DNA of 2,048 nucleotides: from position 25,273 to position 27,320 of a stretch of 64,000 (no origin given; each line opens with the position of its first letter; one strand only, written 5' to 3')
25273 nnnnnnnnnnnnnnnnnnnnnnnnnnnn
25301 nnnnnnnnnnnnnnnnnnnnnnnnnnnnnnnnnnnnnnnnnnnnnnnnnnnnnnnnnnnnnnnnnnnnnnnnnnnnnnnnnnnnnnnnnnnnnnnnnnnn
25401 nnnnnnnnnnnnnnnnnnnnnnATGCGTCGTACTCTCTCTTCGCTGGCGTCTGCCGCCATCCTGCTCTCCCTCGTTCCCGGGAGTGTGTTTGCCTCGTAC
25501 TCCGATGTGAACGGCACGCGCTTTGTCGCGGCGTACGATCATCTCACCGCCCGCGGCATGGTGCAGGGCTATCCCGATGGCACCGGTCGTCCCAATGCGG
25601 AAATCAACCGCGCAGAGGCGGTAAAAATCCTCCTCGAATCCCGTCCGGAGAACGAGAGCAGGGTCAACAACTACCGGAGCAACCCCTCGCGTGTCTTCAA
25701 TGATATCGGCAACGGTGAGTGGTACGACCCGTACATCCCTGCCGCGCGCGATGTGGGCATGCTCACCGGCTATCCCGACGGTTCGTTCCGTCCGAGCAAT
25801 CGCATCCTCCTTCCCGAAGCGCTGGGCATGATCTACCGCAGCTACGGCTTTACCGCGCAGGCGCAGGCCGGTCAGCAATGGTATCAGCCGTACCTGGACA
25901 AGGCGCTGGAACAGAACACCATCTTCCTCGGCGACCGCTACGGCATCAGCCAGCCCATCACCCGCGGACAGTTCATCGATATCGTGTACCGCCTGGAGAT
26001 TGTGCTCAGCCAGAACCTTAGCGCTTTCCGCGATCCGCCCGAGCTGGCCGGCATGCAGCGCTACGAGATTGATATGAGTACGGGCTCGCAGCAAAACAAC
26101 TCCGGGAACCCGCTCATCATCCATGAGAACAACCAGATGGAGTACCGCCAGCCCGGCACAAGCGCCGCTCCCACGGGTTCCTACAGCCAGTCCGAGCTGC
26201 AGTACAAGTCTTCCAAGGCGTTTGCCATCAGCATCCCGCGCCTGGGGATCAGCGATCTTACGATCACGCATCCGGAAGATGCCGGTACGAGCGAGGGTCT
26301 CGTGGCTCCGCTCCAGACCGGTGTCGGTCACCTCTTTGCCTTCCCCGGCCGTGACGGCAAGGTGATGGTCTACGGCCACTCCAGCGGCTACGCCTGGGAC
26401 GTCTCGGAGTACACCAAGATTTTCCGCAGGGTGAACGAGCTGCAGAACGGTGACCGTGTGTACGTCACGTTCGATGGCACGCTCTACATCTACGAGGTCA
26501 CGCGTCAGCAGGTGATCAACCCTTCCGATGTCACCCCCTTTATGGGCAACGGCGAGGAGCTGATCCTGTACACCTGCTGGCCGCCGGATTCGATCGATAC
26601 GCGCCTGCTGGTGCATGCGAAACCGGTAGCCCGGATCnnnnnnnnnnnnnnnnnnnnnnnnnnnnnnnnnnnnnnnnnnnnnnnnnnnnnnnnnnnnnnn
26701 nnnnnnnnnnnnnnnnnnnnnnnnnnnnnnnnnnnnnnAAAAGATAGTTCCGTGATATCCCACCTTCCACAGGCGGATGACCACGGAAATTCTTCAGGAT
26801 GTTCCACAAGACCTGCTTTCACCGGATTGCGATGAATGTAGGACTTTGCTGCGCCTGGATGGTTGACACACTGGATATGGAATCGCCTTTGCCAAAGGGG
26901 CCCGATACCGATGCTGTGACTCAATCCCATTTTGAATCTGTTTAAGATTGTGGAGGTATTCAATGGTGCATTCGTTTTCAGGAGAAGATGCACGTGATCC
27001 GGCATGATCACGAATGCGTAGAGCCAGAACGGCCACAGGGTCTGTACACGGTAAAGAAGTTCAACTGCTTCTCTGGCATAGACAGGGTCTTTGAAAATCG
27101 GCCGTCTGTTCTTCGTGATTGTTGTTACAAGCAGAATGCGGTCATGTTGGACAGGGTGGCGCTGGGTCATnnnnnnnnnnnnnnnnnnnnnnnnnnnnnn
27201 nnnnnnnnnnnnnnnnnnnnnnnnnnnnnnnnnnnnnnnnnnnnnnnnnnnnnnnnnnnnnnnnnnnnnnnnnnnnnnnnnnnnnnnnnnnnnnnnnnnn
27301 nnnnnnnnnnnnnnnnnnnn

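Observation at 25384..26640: Sortase domain anchored by three SLH repeats instead of a membrane helix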

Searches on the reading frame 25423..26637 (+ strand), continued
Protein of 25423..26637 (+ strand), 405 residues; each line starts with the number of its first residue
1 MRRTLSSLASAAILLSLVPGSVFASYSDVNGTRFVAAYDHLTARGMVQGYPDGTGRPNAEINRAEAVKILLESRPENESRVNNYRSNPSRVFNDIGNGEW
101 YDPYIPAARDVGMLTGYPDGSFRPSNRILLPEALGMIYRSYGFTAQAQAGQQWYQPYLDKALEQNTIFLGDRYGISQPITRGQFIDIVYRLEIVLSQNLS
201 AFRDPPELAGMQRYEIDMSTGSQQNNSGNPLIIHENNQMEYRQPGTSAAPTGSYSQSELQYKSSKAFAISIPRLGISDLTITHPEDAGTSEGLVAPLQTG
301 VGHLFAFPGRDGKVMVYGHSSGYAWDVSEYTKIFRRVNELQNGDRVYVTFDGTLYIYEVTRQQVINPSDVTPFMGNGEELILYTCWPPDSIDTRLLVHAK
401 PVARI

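Call 20: find_related_loci(query=A1, collection=genome_contigs, flank=10000)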
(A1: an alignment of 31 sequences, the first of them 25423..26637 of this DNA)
Query A1 (405 aa) in genome_contigs; peptide patterns used: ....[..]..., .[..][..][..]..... (x = any residue, [..] = any of these).
227 stretches matched a pattern; 171 encode a relative of the query (tblastn E <= 1e-3); the best 80 are kept; 80 distinct loci.
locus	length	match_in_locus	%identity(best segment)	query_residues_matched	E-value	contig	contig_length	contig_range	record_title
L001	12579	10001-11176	66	1-405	3e-179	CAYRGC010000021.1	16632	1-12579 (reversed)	MAG TPA_asm: uncultured Candidatus Peribacteria bacterium isolate SRP278252_co2_153 genome assembly, contig: NODE_7197_l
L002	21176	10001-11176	66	1-405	1e-177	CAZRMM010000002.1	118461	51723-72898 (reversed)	MAG TPA_asm: uncultured Candidatus Peribacteria bacterium isolate binchicken_co105_226 genome assembly, contig: NODE_145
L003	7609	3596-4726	49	1-405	1e-117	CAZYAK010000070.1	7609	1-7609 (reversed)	MAG TPA_asm: uncultured Candidatus Peribacteria bacterium isolate binchicken_co105_114 genome assembly, contig: NODE_127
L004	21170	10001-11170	47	2-405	1e-114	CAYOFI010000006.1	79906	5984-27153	MAG TPA_asm: uncultured Candidatus Peribacteria bacterium isolate SRP278252_co2_829 genome assembly, contig: NODE_442_le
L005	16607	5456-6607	46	1-405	8e-113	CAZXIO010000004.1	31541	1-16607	MAG TPA_asm: uncultured Candidatus Peribacteria bacterium isolate ERP125453_co2_86 genome assembly, contig: NODE_374_len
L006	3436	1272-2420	46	3-405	5e-112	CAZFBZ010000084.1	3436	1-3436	MAG TPA_asm: uncultured Candidatus Peribacteria bacterium isolate SRP342105_co2_218 genome assembly, contig: NODE_36408_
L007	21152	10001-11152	46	3-405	5e-109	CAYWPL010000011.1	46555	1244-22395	MAG TPA_asm: uncultured Candidatus Peribacteria bacterium isolate SRP192515_co2_160 genome assembly, contig: NODE_471_le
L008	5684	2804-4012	44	1-405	2e-108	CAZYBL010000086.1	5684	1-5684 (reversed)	MAG TPA_asm: uncultured Candidatus Peribacteria bacterium isolate SRP077602_co2_120 genome assembly, contig: NODE_20988_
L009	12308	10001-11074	47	20-405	1e-107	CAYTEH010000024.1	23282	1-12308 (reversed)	MAG TPA_asm: uncultured Candidatus Peribacteria bacterium isolate binchicken_co105_446 genome assembly, contig: NODE_271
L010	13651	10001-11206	46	3-403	7e-107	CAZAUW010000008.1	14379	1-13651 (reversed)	MAG TPA_asm: uncultured Candidatus Peribacteria bacterium isolate SRP273308_co1_86 genome assembly, contig: NODE_5011_le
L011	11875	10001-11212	44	2-402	9e-107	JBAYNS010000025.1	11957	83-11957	MAG: Candidatus Peribacteraceae bacterium isolate SO_2016_LW1_70 scaffold06261_LW64-88_2016, whole genome shotgun sequen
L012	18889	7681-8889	43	2-402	1e-106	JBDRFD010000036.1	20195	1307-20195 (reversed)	MAG: Patescibacteria group bacterium isolate MEGAHIT-group-1.352 k141_1162975, whole genome shotgun sequence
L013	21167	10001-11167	45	1-405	6e-106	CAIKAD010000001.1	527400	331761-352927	uncultured Candidatus Peregrinibacteria bacterium isolate LaPlata_bin-1026 genome assembly, contig: bin-1026:1/5, whole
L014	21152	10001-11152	43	7-405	1e-105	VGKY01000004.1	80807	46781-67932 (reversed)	MAG: Candidatus Peribacteria bacterium isolate K_Offshore_120m_m1_009 K_Offshore_120m_m1_009_Ga0194131_10000311, whole g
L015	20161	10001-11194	43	1-405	3e-105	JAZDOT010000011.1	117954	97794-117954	MAG: Candidatus Peregrinibacteria bacterium isolate MEGAHIT-group-0.791 k141_19305174, whole genome shotgun sequence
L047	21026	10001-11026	44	26-402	6e-99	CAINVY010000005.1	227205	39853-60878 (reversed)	uncultured Candidatus Peregrinibacteria bacterium isolate AlinenLipids_bin-5541 genome assembly, contig: bin-5541:05/13,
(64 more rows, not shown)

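Call 38: predict_structure(alignment_id=A1)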
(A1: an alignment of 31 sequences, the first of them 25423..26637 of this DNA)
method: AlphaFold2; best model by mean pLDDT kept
length: 405 residues; sequences in the alignment: 31
mean_pLDDT: 80.7   pTM: 0.53
mean pLDDT of the five models: 80.7, 78.2, 77.8, 77.2, 76.0
residues with pLDDT >= 90: 167; 70-90: 150; 50-70: 52; < 50: 36
segments of 3 or more residues with pLDDT < 50: 221-234, 236-246, 320-327
pLDDT, mean of each block of 10 residues (from residue 1): 68 65 75 93 90 90 96 91 91 86 94 84 92 96 87 92 94 90 98 93 88 79 43 44 53 87 90 88 61 55 72 69 48 77 94 93 82 75 79 87 90
secondary structure, 60 per line:
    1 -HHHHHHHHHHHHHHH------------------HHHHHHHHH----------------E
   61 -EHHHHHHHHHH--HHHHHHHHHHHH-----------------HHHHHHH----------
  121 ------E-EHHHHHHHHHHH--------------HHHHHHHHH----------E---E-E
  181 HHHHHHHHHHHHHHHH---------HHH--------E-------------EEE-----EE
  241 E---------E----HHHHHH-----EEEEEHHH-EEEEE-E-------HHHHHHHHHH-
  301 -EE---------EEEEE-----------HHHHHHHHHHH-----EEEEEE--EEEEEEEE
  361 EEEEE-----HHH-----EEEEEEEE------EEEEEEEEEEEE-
elements in order: H2-16 H35-43 H63-72 H75-86 H104-110 H130-140 H155-163 H181-196 E231-233 E239-241 H256-261 E267-271 E276-280 H290-299 E313-317 H329-339 E345-350 E353-365 E379-386 E393-404

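Call 42: fold_search(model_id=the predicted structure, library=pdb)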
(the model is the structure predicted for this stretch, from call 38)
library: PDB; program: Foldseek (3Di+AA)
matches with E <= 10: 386; with E <= 0.001: 127
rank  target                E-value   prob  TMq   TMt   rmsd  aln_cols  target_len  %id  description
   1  8guu                  7.0e-09  1.00  0.26  0.51  10.2       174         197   24  Crystal structure of pilus-specific sortase C mutant from Streptococcus sanguinis (released 2023-06-21)
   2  3tbe_F                9.4e-09  1.00  0.27  0.56   9.0       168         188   23  The crystal structure of the complex of Streptococcus agalactiae sortase C1 and MTSET (released 2011-10-26)
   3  2xwg_D                9.9e-09  1.00  0.27  0.57   9.6       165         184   24  Crystal structure of sortase C-1 from Actinomyces oris (formerly Actinomyces naeslundii) (released 2011-02-23)
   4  8gr6                  1.1e-08  1.00  0.28  0.55  10.0       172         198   26  Crystal Structure of pilus-specific Sortase C from Streptococcus sanguinis (released 2023-06-21)
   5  3tbe_B                1.2e-08  1.00  0.28  0.56   8.1       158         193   23  The crystal structure of the complex of Streptococcus agalactiae sortase C1 and MTSET (released 2011-10-26)
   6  3tbe_C                1.3e-08  1.00  0.28  0.57   9.4       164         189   22  The crystal structure of the complex of Streptococcus agalactiae sortase C1 and MTSET (released 2011-10-26)
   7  4g1j_A                1.4e-08  1.00  0.28  0.53   2.7       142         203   29  Sortase C1 of GBS Pilus Island 1 (released 2012-12-05)
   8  3rbi_B                1.6e-08  1.00  0.28  0.56   9.5       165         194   24  The Type III Crystal Structure of Streptococcus agalactiae Sortase C1 (released 2011-09-07)
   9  6ixz_A                1.7e-08  1.00  0.28  0.57   2.4       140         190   25  X-ray structure of sortase C from Clostridium perfringens SM101 (released 2019-08-14)
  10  2xwg_C                1.8e-08  1.00  0.28  0.60  10.5       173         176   25  Crystal structure of sortase C-1 from Actinomyces oris (formerly Actinomyces naeslundii) (released 2011-02-23)
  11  5utt_A                1.9e-08  1.00  0.28  0.60   6.9       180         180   22  SrtA sortase from Actinomyces oris (released 2017-03-01)
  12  9m5j_A                2.1e-08  1.00  0.27  0.62   3.8       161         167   20  Crystal Structure of the double mutant (P94A and Y128A) of Sortase E from Thermobifida fusca (released 2026-03-11)
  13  9m4u_A                2.3e-08  1.00  0.27  0.60   3.8       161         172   20  Crystal Structure of Sortase E mutant P94A from Thermobifida fusca (released 2026-03-04)
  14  3rbk_A                2.3e-08  1.00  0.28  0.56  10.4       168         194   26  The Type II Crystal Structure of Streptococcus agalactiae Sortase C1 (released 2011-09-07)
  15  3rbj_B                2.3e-08  1.00  0.27  0.56   9.2       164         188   22  Crystal Structure of the lid-mutant of Streptococcus agalactiae Sortase C1 (released 2011-09-07)
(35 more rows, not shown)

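Call 73: search_protein_families(library=ncbifam, proteins=[L047:17334-18623:-, L047:15609-17024:-], max_evalue=0.01)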
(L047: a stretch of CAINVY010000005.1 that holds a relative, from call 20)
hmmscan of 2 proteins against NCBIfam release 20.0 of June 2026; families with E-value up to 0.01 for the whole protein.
L047:17334-18623:- (430 aa): 7 families
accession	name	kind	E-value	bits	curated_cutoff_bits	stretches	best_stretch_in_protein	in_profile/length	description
NF033745.1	class_C_sortase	subfamily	5.9e-17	62.1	160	1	290-400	113-219/220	class C sortase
NF033747.1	class_E_sortase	subfamily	1.7e-14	54.1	160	1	290-401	93-205/211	class E sortase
TIGR01076.1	sortase_fam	subfamily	2.1e-14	53.5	39.35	1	291-402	21-128/136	sortase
NF033746.1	class_D_sortase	subfamily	3.4e-14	52.8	165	1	290-402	30-134/135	class D sortase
NF058671.1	sortase_SrtD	exception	7.1e-14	51.9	140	1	290-400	84-186/187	class D sortase, LPxTATN-specific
TIGR03784.1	marine_sortase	equivalog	0.00016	21.4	158.25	1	299-389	80-160/174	class GN sortase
NF033748.1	class_F_sortase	subfamily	0.0035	17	166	1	256-359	12-105/155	class F sortase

L047:15609-17024:- (472 aa): 0 families

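Call 88: find_encoding_contigs(protein=P0001, flank=10000, max_places=3)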
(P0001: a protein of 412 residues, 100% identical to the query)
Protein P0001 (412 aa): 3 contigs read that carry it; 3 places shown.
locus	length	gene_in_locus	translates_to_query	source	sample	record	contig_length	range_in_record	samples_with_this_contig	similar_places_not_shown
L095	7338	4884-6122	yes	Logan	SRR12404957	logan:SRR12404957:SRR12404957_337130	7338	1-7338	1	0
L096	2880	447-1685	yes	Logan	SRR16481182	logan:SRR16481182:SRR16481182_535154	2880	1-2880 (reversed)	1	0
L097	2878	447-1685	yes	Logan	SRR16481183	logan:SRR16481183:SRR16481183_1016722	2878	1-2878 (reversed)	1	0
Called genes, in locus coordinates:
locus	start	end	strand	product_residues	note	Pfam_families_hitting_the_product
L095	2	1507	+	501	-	?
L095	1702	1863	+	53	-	-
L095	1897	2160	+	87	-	-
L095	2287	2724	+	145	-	-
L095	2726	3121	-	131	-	-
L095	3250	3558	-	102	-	PF12647:RNHCP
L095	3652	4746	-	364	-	PF01926:MMR_HSR1, PF02421:FeoB_N, PF06071:YchF-GTPase_C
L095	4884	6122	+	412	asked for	PF00395:SLH (faint), PF04203:Sortase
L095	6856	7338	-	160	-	?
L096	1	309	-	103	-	?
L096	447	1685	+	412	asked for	PF00395:SLH (faint), PF04203:Sortase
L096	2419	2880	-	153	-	?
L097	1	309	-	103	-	?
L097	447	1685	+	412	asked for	PF00395:SLH (faint), PF04203:Sortase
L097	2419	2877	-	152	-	?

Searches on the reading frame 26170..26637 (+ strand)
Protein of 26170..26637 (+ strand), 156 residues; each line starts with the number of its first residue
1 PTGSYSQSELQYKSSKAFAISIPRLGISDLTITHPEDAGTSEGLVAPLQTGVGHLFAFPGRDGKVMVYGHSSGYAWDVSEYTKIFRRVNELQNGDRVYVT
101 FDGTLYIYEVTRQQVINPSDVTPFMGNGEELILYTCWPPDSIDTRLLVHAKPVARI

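Call 59: search_protein_representatives(protein=window:26170-26637:+)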
Query: 156 residues. Proteins with E-value up to 0.001 (for the whole library): 3424; up to 1e-10: 899; up to 1e-30: 59. The best 150 are listed.
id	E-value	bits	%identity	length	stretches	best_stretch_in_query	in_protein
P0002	1.1e-85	301.4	85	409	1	1-156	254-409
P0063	1.6e-59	216.4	68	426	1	11-155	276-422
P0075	6.1e-59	214.5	66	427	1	13-154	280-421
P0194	4.0e-58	211.9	62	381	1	10-155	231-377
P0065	4.2e-58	211.8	64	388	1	12-154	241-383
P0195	3.4e-57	208.9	63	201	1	13-153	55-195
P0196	7.4e-57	207.8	61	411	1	14-153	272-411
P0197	1.3e-56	206.9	61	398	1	7-155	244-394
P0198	2.0e-56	206.4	63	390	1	10-154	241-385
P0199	4.3e-56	205.3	58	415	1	4-155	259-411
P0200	6.1e-56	204.8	61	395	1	14-154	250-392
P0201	3.3e-55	202.4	61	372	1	11-154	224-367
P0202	6.2e-55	201.5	60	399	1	9-152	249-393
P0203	1.1e-54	200.7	59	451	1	10-154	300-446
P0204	4.3e-54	198.8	60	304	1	10-155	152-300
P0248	1.8e-28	115.6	40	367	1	15-154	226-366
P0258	3.1e-23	98.5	37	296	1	16-152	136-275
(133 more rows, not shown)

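Call 61: search_protein_families(library=pfam, alignment_id=A4, max_evalue=0.001)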
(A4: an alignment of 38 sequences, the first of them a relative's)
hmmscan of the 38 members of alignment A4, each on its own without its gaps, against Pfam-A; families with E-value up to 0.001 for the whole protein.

A. member 1, P0248 (367 aa): 2 families
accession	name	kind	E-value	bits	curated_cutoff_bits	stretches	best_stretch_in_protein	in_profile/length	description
PF00395.25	SLH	-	1.2e-31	108.9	20.8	2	28-69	2-43/44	S-layer homology domain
PF04203.18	Sortase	-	9.5e-18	64.6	26.6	1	231-364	1-124/125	Sortase domain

B. families by the number of members that match (of 38 scanned): 2 families
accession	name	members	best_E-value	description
PF04203.18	Sortase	38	1.4e-26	Sortase domain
PF00395.25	SLH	4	1.2e-31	S-layer homology domain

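Call 73: search_protein_families(library=ncbifam, proteins=[P0258, P0248], max_evalue=0.01)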
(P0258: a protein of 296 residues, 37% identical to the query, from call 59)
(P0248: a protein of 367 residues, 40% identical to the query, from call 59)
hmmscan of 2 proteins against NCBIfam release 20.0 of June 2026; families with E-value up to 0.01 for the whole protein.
P0258 (296 aa): 7 families
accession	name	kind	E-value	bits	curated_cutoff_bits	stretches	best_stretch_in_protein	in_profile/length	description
TIGR01076.1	sortase_fam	subfamily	3.1e-16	59.4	39.35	1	163-274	19-126/136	sortase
NF033745.1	class_C_sortase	subfamily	4.5e-14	52.7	160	1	162-273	111-218/220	class C sortase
NF058671.1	sortase_SrtD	exception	8.7e-11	41.8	140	1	162-261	82-170/187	class D sortase, LPxTATN-specific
NF033746.1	class_D_sortase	subfamily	1.7e-10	40.8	165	1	142-273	15-131/135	class D sortase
TIGR03784.1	marine_sortase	equivalog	4e-06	26.6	158.25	1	165-261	72-158/174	class GN sortase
NF033747.1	class_E_sortase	subfamily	8.1e-06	25.8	160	1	139-274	73-204/211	class E sortase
NF033748.1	class_F_sortase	subfamily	0.00055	19.6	166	1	139-238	13-110/155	class F sortase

P0248 (367 aa): 8 families
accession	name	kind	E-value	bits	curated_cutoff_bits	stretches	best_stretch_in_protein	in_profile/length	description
NF033746.1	class_D_sortase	subfamily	4.6e-12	45.9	165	1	255-365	30-134/135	class D sortase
NF058671.1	sortase_SrtD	exception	5.8e-12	45.7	140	1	255-362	84-185/187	class D sortase, LPxTATN-specific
NF033745.1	class_C_sortase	subfamily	1.7e-10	41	160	1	249-362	107-218/220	class C sortase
TIGR01076.1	sortase_fam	subfamily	2.1e-08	34.1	39.35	1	254-361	19-124/136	sortase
NF033747.1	class_E_sortase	subfamily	6.3e-07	29.5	160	1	226-363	64-204/211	class E sortase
TIGR03784.1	marine_sortase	equivalog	0.00011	21.9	158.25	1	296-362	104-174/174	class GN sortase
NF033190.2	inl_like_NEAT_1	exception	0.0014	17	1275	1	28-135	582-677/754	NEAT domain-containing leucine-rich repeat protein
NF033921.0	por_somb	subfamily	0.0049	15.6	100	0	47-70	27-50/485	iron uptake porin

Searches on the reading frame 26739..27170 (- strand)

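Call 30: search_protein_families(library=pfam, proteins=[window:26739-27170:-], max_evalue=0.001)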
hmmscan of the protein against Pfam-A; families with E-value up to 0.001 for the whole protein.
window:26739-27170:- (144 aa): 1 family
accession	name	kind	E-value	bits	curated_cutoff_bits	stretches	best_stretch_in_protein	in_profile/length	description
PF01797.21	Y1_Tnp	-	1.1e-10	42.1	23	1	16-87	10-80/121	Transposase IS200 like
